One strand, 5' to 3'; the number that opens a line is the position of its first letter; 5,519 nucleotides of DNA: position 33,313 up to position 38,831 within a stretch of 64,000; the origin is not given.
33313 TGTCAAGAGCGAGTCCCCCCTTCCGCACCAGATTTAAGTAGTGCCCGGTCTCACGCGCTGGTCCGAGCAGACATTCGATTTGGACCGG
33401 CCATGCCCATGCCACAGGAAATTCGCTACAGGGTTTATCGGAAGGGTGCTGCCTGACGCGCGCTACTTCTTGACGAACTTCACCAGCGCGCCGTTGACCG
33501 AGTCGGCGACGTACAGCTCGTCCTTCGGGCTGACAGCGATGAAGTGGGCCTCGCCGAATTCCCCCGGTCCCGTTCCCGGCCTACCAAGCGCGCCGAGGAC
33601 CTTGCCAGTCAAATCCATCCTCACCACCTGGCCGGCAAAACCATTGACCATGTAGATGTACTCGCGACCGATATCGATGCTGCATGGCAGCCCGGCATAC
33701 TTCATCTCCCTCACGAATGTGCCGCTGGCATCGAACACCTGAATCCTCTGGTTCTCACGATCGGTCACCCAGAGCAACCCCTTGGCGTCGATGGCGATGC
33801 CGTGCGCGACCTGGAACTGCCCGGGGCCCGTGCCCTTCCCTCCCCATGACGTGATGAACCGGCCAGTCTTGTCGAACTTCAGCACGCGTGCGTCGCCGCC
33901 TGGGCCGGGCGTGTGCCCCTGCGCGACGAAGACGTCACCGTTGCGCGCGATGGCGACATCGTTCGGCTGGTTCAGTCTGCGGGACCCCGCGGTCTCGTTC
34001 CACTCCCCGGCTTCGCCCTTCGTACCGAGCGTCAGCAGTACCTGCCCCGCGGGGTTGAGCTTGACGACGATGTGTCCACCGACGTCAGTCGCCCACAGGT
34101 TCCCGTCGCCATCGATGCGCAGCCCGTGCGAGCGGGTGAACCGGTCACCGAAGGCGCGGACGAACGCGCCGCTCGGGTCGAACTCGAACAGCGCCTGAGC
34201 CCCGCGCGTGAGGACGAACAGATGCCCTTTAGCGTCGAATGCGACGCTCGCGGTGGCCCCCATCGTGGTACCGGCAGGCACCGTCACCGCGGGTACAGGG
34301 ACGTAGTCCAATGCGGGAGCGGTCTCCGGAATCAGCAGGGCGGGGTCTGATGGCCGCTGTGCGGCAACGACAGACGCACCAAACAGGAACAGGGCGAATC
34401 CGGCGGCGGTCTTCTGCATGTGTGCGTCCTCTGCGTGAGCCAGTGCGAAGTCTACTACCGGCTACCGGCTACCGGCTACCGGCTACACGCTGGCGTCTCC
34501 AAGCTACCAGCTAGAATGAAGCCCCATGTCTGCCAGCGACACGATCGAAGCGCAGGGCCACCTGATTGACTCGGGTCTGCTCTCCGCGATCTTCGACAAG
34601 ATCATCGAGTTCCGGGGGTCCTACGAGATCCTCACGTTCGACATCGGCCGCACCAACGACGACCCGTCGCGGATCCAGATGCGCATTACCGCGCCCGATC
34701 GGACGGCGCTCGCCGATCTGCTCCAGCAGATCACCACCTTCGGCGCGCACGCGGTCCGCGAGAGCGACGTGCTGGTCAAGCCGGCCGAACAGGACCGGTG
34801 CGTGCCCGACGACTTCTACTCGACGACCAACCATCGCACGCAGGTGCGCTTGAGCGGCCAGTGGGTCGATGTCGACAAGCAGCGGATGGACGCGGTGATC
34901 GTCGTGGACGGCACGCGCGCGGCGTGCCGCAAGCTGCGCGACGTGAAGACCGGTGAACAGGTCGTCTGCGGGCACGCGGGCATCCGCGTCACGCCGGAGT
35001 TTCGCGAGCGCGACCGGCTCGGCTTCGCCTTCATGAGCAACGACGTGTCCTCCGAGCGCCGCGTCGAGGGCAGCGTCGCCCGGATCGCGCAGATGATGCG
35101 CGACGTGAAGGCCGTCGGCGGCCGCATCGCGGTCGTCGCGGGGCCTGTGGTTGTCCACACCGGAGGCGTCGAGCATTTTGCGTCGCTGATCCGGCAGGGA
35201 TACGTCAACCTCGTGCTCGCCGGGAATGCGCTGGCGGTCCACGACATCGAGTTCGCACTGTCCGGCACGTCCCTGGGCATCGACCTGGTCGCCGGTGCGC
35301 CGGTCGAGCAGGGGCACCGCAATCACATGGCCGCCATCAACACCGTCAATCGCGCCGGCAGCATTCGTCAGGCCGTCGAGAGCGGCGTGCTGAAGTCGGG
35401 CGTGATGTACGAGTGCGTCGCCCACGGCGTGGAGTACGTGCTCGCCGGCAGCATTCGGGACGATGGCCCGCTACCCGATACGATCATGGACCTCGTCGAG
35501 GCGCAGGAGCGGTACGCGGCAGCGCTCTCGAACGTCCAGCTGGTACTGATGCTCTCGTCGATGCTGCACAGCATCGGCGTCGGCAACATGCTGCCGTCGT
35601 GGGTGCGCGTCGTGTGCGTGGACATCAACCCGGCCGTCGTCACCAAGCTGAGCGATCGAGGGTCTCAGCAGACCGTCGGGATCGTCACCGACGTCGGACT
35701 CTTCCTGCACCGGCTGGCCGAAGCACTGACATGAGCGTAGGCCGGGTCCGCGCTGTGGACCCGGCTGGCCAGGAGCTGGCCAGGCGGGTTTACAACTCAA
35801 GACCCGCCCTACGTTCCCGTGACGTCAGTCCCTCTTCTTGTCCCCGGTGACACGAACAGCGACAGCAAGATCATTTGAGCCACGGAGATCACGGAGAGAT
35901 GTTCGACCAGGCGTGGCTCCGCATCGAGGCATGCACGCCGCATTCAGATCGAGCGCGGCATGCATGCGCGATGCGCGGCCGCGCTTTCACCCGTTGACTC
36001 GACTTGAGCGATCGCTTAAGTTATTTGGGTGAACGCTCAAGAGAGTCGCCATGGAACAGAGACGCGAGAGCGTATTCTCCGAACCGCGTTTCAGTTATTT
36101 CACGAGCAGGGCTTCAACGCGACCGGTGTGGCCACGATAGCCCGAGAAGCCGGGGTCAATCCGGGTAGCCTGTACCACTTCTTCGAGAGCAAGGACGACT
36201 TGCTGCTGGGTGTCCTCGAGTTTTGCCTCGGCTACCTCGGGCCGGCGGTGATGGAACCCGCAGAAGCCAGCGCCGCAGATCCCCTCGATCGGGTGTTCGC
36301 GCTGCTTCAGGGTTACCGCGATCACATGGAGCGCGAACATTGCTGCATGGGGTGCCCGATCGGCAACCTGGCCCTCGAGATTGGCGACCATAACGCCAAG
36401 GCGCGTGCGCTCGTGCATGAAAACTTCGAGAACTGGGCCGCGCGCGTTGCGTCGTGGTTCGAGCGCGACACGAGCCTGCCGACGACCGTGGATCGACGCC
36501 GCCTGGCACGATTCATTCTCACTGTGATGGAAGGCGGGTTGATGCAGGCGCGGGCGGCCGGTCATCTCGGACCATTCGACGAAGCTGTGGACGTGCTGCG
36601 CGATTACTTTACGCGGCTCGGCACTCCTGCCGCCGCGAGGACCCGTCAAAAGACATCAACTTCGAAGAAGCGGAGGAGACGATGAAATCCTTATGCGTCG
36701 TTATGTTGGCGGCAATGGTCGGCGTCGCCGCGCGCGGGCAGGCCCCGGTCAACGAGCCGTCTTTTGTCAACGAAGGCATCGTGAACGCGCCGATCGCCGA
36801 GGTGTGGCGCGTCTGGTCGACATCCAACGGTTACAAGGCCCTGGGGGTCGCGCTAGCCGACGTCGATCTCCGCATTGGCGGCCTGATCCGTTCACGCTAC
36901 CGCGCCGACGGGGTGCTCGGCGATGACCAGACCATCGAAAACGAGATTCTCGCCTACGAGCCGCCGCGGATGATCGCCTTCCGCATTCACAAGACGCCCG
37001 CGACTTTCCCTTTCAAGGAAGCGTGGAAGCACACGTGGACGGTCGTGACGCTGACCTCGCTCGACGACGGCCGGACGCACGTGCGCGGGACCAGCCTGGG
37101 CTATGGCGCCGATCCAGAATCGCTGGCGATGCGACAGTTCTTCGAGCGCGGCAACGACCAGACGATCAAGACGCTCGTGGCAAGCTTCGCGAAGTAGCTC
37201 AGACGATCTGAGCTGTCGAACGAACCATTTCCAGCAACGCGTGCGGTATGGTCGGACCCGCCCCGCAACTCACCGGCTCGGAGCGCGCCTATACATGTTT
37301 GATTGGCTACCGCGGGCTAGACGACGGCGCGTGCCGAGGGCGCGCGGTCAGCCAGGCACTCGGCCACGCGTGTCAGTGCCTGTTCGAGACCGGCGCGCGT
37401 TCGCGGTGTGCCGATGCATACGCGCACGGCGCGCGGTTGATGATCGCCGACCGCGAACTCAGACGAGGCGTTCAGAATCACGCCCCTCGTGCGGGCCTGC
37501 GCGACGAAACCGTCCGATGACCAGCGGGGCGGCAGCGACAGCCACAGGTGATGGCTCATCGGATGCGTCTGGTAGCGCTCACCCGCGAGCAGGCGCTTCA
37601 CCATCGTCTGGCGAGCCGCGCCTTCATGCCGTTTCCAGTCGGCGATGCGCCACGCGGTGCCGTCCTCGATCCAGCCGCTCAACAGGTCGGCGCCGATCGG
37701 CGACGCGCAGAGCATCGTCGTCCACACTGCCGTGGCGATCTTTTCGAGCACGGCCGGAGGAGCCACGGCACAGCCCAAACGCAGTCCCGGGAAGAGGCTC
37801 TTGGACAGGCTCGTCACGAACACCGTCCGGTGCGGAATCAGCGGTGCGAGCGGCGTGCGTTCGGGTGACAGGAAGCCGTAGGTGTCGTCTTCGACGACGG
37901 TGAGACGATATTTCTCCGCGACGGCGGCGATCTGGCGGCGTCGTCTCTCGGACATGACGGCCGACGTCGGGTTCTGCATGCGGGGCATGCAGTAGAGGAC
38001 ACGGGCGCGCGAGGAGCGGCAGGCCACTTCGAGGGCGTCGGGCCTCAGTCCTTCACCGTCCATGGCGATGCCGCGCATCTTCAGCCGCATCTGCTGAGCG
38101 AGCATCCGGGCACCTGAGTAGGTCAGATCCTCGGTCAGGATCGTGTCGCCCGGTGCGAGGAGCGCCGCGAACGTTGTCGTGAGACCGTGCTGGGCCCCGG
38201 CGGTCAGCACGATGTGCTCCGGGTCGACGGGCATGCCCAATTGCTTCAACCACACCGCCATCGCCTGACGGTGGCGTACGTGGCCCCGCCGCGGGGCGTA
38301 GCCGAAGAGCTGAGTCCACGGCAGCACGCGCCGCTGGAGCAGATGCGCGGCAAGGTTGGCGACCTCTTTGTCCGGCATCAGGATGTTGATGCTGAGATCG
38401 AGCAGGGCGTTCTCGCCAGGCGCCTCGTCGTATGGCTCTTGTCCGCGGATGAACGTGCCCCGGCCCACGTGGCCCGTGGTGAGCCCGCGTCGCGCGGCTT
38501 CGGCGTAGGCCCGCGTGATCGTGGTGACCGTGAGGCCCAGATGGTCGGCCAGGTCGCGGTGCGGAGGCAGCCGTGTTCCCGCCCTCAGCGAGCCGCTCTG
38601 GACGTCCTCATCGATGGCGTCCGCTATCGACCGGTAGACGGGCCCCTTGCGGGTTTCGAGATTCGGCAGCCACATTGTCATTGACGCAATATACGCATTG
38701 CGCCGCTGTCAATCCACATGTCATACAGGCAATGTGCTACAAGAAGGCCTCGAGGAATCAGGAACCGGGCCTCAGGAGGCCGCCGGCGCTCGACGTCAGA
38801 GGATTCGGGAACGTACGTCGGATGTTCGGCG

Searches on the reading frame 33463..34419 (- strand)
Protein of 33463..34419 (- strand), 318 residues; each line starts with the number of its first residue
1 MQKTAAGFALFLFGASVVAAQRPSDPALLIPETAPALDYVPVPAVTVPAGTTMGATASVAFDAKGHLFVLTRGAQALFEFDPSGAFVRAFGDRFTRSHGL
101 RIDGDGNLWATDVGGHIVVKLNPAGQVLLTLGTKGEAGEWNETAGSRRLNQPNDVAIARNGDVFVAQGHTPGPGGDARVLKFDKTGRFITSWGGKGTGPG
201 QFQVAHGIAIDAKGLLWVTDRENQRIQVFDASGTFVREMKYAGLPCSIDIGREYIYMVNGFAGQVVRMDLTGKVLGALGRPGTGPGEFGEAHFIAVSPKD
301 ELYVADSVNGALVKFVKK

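Call 10: search_protein_families(library=pfam, proteins=[window:33463-34419:-], max_evalue=0.01)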
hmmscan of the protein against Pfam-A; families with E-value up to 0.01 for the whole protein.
window:33463-34419:- (318 aa): 9 families
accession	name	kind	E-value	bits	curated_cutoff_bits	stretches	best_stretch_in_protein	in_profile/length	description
PF01436.27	NHL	-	3e-23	81.1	20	2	202-229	1-28/28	NHL repeat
PF17170.10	DUF5128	-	7.9e-14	52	22.9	1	179-247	66-136/321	6-bladed beta-propeller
PF08450.18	SGL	-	2.1e-10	41.1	26.3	0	207-241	188-222/246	SMP-30/Gluconolactonase/LRE-like region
PF24684.1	Vgb_lyase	-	0.0001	21.7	50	0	206-274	100-171/290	Virginiamycin B lyase family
PF16288.11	DUF4934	-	0.00086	19.8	27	0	178-236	43-101/102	Domain of unknown function (DUF4934)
PF13449.12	Phytase-like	-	0.001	19.5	27.6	0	99-184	72-165/284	Esterase-like activity of phytase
PF20067.5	SSL_N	-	0.0011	19.3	18.9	0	101-118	27-44/46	Strictosidine synthase-like, N-terminal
PF07494.17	Reg_prop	-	0.0027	18.2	20.4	0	98-110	8-20/24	Two component regulator propeller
PF25021.1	TEN_NHL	-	0.0032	16.9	27.1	0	203-233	142-170/357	Teneurin NHL domain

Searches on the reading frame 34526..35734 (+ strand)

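Call 10: search_protein_families(library=pfam, proteins=[window:34526-35734:+], max_evalue=0.01)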
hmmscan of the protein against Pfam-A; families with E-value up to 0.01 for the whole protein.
window:34526-35734:+ (402 aa): 3 families
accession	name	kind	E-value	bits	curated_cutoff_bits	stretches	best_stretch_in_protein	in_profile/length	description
PF21570.3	ArgZ-like_C_2nd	-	2.5e-98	328.4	27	1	186-397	2-213/213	Arginine dihydrolase ArgZ-like, C-terminal, Rossmann fold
PF04455.17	Saccharop_dh_N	-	4.1e-31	107.8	23.5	1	5-103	2-100/100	LOR/SDH bifunctional enzyme conserved region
PF21571.2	ArgZ-like_C_1st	-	3.7e-28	97.8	27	1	104-181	1-81/84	Arginine dihydrolase ArgZ-like, C-terminal, first region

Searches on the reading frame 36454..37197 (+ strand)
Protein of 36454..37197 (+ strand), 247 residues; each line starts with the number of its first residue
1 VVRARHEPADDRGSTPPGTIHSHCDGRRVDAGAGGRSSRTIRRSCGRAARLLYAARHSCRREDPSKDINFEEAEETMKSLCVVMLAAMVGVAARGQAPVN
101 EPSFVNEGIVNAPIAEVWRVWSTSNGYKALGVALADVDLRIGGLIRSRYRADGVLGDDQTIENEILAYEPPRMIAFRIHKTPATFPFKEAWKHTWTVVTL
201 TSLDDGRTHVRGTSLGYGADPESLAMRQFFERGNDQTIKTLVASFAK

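Call 61: search_protein_families(library=pfam, proteins=[window:36454-37197:+], max_evalue=0.0001)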
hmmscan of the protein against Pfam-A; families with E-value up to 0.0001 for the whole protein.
window:36454-37197:+ (247 aa): 2 families
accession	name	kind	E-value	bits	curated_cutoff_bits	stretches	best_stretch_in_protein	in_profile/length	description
PF10604.15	Polyketide_cyc2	-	2.3e-08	34.9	27.4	1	109-243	9-139/142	Polyketide cyclase / dehydrase and lipid transport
PF08327.17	AHSA1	-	1.4e-07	32.2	22.1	1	111-242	1-121/125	Activator of Hsp90 ATPase homolog 1-like protein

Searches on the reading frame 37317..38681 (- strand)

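Call 61: search_protein_families(library=pfam, proteins=[window:37317-38681:-], max_evalue=0.0001)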
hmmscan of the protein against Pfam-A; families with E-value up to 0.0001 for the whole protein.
window:37317-38681:- (454 aa): 2 families
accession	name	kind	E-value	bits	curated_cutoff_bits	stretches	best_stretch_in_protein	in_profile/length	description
PF00155.27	Aminotran_1_2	-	2e-23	83.6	19.7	1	119-438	29-360/361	Aminotransferase class I and II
PF00392.27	GntR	-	5.9e-13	48.7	27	1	16-78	2-64/64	Bacterial regulatory proteins, gntR family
